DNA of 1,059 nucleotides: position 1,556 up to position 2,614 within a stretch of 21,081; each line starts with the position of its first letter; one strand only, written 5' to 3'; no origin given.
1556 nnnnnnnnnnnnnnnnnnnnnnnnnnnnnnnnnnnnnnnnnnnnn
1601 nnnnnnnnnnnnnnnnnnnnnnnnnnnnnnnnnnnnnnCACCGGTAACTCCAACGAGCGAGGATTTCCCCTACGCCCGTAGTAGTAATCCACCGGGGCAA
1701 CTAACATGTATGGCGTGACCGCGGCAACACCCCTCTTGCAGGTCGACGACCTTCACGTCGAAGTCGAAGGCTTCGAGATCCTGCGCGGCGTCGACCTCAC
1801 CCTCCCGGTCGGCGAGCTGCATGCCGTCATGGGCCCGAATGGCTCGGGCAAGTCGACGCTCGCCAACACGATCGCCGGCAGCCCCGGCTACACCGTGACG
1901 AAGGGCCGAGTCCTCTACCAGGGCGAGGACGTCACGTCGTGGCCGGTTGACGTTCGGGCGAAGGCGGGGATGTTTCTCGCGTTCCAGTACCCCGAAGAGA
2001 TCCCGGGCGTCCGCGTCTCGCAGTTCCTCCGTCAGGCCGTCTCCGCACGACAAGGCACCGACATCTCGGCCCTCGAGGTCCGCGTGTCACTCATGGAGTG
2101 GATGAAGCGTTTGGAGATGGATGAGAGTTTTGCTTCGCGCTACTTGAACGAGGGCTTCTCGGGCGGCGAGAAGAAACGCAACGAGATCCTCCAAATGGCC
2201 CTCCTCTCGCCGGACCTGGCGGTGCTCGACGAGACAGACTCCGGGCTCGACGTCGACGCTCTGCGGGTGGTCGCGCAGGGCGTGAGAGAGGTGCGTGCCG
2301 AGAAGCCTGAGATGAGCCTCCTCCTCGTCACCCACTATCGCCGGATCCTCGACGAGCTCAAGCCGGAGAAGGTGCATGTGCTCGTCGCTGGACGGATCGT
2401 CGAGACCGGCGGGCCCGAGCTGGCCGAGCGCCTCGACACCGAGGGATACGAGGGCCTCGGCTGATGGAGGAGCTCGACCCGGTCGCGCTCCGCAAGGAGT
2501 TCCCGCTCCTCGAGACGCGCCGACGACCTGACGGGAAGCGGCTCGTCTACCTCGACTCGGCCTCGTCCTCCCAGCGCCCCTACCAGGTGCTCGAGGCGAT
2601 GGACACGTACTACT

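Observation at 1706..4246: sufC-sufS-sufU operon without sufB/sufD (and without sufR) in cis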

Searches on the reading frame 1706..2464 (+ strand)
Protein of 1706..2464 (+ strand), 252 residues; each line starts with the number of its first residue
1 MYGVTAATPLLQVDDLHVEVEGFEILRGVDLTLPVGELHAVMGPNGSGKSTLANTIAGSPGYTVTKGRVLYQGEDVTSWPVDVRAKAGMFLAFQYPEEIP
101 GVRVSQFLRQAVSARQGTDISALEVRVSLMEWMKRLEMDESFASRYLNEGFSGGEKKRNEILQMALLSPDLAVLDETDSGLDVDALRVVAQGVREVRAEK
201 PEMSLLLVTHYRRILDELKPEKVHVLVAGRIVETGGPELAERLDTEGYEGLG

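Call 7: search_protein_families(library=ncbifam, proteins=[window:1706-2464:+])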
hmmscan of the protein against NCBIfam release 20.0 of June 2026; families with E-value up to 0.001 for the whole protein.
window:1706-2464:+ (252 aa): 179 families (the best 25 are shown)
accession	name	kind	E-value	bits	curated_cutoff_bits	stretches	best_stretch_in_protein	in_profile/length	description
TIGR01978.1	sufC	equivalog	3.8e-97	324.5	212.8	1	11-249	1-241/243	Fe-S cluster assembly ATPase SufC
NF007134.0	PRK09580.1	equivalog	1.8e-77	260.1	400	1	10-249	1-242/248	Fe-S cluster assembly ATPase SufC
TIGR03411.1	urea_trans_UrtD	equivalog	4.3e-24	85.5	304.1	1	10-235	2-224/242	urea ABC transporter ATP-binding protein UrtD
TIGR03864.1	PQQ_ABC_ATP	hypoth_equivalog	8.3e-24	84.3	302.25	1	11-237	2-216/236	ABC transporter, ATP-binding subunit, PQQ-dependent alcohol dehydrogenase system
TIGR03873.1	F420-0_ABC_ATP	hypoth_equivalog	2.3e-23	82.8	372.4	1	11-238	2-222/256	putative F420-0 ABC transporter ATP-binding protein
TIGR01188.1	drrA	subfamily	5.5e-23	81.7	312.45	1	22-246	5-218/302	daunorubicin resistance ABC transporter, ATP-binding protein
TIGR04520.1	ECF_ATPase_1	equivalog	9.6e-22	77.7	315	1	23-238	15-221/269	energy-coupling factor transporter ATPase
TIGR04521.1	ECF_ATPase_2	equivalog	1.9e-21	76.4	330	1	24-238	19-230/279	energy-coupling factor transporter ATPase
TIGR03410.1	urea_trans_UrtE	equivalog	7e-21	74.7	285.8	1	11-236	1-215/230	urea ABC transporter ATP-binding subunit UrtE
TIGR02769.1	nickel_nikE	equivalog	2.1e-20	73.3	332.55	1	23-234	24-232/265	nickel import ATP-binding protein NikE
TIGR03258.1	PhnT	equivalog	2.9e-20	72.6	499.15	1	7-237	5-224/359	2-aminoethylphosphonate ABC transport system ATP-binding subunit PhnT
NF007601.2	PRK10247.1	equivalog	7.7e-20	71.2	292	1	10-212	1-192/204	iron efflux ABC transporter ATP-binding subunit FetA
TIGR04406.1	LPS_export_lptB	equivalog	2e-19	69.9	240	1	11-238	2-220/239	LPS export ABC transporter ATP-binding protein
NF010068.0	PRK13548.1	equivalog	3.8e-19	68.8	261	1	9-238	4-228/261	heme ABC transporter ATP-binding protein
NF040873.1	AztA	equivalog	7.7e-19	68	220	1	22-213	4-180/191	zinc ABC transporter ATP-binding protein AztA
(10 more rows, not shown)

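Call 8: search_protein_families(library=pfam, proteins=[window:1706-2464:+])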
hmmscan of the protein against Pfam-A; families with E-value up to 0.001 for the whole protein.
window:1706-2464:+ (252 aa): 2 families
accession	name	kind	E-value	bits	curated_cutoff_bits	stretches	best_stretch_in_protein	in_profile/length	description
PF00005.33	ABC_tran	-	6.9e-22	79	25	1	26-177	1-135/137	ABC transporter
PF02463.25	SMC_N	-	4.3e-07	30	40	0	18-56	5-44/220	RecF/RecN/SMC N terminal domain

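Call 10: find_encoding_contigs(protein=window:1706-2461:+, flank=10000, max_places=10)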
Protein window:1706-2461:+ (252 aa): 24 contigs read that carry it; 10 places shown.
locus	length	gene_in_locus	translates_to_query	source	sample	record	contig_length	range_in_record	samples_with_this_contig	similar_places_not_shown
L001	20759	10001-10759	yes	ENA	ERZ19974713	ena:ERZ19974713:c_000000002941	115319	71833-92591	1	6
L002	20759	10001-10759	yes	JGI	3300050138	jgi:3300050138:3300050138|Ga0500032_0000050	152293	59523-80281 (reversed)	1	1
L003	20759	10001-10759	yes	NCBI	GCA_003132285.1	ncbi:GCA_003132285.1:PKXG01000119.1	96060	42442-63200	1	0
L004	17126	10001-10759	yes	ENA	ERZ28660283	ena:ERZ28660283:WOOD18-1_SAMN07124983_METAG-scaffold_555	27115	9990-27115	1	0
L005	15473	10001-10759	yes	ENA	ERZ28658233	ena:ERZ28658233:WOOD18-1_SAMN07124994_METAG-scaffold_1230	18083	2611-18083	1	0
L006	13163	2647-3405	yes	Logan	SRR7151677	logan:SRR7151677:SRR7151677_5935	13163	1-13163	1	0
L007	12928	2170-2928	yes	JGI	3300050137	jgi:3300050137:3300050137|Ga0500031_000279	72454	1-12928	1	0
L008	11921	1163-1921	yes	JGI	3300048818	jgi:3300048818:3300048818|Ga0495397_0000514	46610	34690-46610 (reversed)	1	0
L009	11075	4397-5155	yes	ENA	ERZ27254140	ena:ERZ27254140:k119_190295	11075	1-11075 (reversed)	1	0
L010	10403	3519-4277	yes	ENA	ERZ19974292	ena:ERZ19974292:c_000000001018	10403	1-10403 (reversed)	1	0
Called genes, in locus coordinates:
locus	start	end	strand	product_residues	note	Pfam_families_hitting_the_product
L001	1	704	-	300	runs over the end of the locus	PF01118:Semialdhyde_dh (weak), PF09290:AcetDehyd-dimer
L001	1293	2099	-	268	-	PF00106:adh_short, PF08659:KR, PF23441:SDR, PF13561:adh_short_C2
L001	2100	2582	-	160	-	PF12973:Cupin_7 (weak), PF16867:DMSP_lyase (faint), PF07883:Cupin_2, PF02311:AraC_binding (weak)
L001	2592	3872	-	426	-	PF00155:Aminotran_1_2, PF12897:Asp_aminotransf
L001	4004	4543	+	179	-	PF13404:HTH_AsnC-type, PF13412:HTH_24, PF01037:AsnC_trans_reg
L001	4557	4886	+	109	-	PF07876:Dabb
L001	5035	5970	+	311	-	PF03640:Lipoprotein_15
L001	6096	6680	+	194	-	PF00730:HhH-GPD (weak)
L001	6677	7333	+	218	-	PF02581:TMP-TENI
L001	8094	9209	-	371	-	PF02771:Acyl-CoA_dh_N, PF02770:Acyl-CoA_dh_M, PF00441:Acyl-CoA_dh_1, PF08028:Acyl-CoA_dh_2 (weak)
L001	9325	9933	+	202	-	PF00753:Lactamase_B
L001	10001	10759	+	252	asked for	PF02463:SMC_N (faint), PF00005:ABC_tran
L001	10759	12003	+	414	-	PF00266:Aminotran_5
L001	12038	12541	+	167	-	PF01592:NifU_N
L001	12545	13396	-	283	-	PF00561:Abhydrolase_1, PF12146:Hydrolase_4, PF12697:Abhydrolase_6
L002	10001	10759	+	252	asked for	PF02463:SMC_N (faint), PF00005:ABC_tran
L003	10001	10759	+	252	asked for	PF02463:SMC_N (faint), PF00005:ABC_tran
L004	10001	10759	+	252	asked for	PF02463:SMC_N (faint), PF00005:ABC_tran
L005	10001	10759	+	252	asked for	PF02463:SMC_N (faint), PF00005:ABC_tran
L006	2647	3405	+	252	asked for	PF02463:SMC_N (faint), PF00005:ABC_tran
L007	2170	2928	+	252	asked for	PF02463:SMC_N (faint), PF00005:ABC_tran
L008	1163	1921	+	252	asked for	PF02463:SMC_N (faint), PF00005:ABC_tran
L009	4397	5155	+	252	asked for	PF02463:SMC_N (faint), PF00005:ABC_tran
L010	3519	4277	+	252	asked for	PF02463:SMC_N (faint), PF00005:ABC_tran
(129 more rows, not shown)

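Call 12: find_related_loci(query=window:1706-2461:+, collection=genome_contigs, flank=10000)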
Query window:1706-2461:+ (252 aa) in genome_contigs; peptide patterns used: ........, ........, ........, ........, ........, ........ (x = any residue, [..] = any of these).
600 stretches matched a pattern (row limit reached: there are more); 577 encode a relative of the query (tblastn E <= 1e-3); the best 80 are kept; 80 distinct loci.
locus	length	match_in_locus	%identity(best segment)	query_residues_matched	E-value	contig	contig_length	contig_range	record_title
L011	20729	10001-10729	72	7-249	2e-119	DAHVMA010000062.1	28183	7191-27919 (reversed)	MAG TPA_asm: Acidimicrobiaceae bacterium isolate clean538 k141_375135, whole genome shotgun sequence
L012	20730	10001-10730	79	9-251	3e-118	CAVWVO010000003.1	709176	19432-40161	MAG: uncultured Actinomycetota bacterium isolate MFD09603.bin.4.860 genome assembly, contig: contig_1925, whole genome s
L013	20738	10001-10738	71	4-249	2e-118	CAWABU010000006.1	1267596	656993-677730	MAG: uncultured Acidimicrobiaceae bacterium isolate MFD04967.bin.2.22 genome assembly, contig: contig_27645, whole genom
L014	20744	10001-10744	69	2-249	1e-117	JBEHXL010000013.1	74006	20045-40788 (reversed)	MAG: Actinomycetota bacterium isolate ES1.bin.66 NODE_363_length_74006_cov_16.962182, whole genome shotgun sequence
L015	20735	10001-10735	69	5-249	1e-117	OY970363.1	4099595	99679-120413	MAG: uncultured Actinomycetes bacterium isolate MFD04212.bin.c.7 genome assembly, chromosome: 1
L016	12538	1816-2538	71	9-249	5e-117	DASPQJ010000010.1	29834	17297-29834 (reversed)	MAG TPA_asm: Acidimicrobiales bacterium isolate SMAG_U12196 k141_442104, whole genome shotgun sequence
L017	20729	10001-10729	71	7-249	1e-116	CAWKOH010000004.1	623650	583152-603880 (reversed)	MAG: uncultured Acidimicrobiaceae bacterium isolate MFD05502.bin.2.78 genome assembly, contig: contig_23774, whole genom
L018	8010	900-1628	72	7-249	1e-116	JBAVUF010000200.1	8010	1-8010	MAG: Acidimicrobiales bacterium isolate MFD02913_ilm_asm_bin1 k127_35792, whole genome shotgun sequence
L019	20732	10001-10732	72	6-249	4e-116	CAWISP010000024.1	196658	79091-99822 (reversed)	MAG: uncultured Acidimicrobiales bacterium isolate MFD09222.bin.3.40 genome assembly, contig: contig_45013, whole genome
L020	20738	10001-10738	69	7-249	9e-116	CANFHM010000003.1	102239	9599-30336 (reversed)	MAG: Microthrixaceae bacterium isolate Jr-14may18-157 genome assembly, contig: Jr-14may18-C254, whole genome shotgun seq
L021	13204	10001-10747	67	2-249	7e-116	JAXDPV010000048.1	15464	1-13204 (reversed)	MAG: Actinomycetota bacterium isolate BP_72 scaffold_4193081, whole genome shotgun sequence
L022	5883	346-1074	70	7-249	7e-116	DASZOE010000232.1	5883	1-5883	MAG TPA_asm: Acidimicrobiales bacterium isolate SMAG_U5936 k141_165444, whole genome shotgun sequence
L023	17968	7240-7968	71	8-250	1e-115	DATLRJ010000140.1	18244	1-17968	MAG TPA_asm: Acidimicrobiales bacterium isolate SMAG_U13901 k141_1350871, whole genome shotgun sequence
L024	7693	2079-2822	69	2-249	2e-115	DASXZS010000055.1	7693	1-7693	MAG TPA_asm: Acidimicrobiales bacterium isolate SMAG_U4858 k141_424235, whole genome shotgun sequence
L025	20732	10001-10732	71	6-249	3e-115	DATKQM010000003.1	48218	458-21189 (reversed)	MAG TPA_asm: Acidimicrobiales bacterium isolate SMAG_U14002 k141_1475268, whole genome shotgun sequence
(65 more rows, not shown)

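Call 34: search_solved_structures(query=window:1706-2461:+, max_evalue=1e-40, show_alignments=5)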
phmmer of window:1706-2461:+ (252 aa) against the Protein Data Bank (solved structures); distinct sequences matched with E-value up to 1e-40: 4.
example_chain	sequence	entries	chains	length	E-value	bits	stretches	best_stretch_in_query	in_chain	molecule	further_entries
2d2e_A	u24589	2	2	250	2.4e-83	282.4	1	11-251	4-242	SufC protein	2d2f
2zu0_C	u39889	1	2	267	4.2e-69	235.7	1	8-249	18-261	Probable ATP-dependent transporter sufC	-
11mp_A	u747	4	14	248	1.2e-68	234.3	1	11-249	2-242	Probable ATP-dependent transporter SufC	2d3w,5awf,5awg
9h78_A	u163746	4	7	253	8.5e-46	159.5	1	9-238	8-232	Uncharacterized ABC transporter ATP-binding protein MJ0035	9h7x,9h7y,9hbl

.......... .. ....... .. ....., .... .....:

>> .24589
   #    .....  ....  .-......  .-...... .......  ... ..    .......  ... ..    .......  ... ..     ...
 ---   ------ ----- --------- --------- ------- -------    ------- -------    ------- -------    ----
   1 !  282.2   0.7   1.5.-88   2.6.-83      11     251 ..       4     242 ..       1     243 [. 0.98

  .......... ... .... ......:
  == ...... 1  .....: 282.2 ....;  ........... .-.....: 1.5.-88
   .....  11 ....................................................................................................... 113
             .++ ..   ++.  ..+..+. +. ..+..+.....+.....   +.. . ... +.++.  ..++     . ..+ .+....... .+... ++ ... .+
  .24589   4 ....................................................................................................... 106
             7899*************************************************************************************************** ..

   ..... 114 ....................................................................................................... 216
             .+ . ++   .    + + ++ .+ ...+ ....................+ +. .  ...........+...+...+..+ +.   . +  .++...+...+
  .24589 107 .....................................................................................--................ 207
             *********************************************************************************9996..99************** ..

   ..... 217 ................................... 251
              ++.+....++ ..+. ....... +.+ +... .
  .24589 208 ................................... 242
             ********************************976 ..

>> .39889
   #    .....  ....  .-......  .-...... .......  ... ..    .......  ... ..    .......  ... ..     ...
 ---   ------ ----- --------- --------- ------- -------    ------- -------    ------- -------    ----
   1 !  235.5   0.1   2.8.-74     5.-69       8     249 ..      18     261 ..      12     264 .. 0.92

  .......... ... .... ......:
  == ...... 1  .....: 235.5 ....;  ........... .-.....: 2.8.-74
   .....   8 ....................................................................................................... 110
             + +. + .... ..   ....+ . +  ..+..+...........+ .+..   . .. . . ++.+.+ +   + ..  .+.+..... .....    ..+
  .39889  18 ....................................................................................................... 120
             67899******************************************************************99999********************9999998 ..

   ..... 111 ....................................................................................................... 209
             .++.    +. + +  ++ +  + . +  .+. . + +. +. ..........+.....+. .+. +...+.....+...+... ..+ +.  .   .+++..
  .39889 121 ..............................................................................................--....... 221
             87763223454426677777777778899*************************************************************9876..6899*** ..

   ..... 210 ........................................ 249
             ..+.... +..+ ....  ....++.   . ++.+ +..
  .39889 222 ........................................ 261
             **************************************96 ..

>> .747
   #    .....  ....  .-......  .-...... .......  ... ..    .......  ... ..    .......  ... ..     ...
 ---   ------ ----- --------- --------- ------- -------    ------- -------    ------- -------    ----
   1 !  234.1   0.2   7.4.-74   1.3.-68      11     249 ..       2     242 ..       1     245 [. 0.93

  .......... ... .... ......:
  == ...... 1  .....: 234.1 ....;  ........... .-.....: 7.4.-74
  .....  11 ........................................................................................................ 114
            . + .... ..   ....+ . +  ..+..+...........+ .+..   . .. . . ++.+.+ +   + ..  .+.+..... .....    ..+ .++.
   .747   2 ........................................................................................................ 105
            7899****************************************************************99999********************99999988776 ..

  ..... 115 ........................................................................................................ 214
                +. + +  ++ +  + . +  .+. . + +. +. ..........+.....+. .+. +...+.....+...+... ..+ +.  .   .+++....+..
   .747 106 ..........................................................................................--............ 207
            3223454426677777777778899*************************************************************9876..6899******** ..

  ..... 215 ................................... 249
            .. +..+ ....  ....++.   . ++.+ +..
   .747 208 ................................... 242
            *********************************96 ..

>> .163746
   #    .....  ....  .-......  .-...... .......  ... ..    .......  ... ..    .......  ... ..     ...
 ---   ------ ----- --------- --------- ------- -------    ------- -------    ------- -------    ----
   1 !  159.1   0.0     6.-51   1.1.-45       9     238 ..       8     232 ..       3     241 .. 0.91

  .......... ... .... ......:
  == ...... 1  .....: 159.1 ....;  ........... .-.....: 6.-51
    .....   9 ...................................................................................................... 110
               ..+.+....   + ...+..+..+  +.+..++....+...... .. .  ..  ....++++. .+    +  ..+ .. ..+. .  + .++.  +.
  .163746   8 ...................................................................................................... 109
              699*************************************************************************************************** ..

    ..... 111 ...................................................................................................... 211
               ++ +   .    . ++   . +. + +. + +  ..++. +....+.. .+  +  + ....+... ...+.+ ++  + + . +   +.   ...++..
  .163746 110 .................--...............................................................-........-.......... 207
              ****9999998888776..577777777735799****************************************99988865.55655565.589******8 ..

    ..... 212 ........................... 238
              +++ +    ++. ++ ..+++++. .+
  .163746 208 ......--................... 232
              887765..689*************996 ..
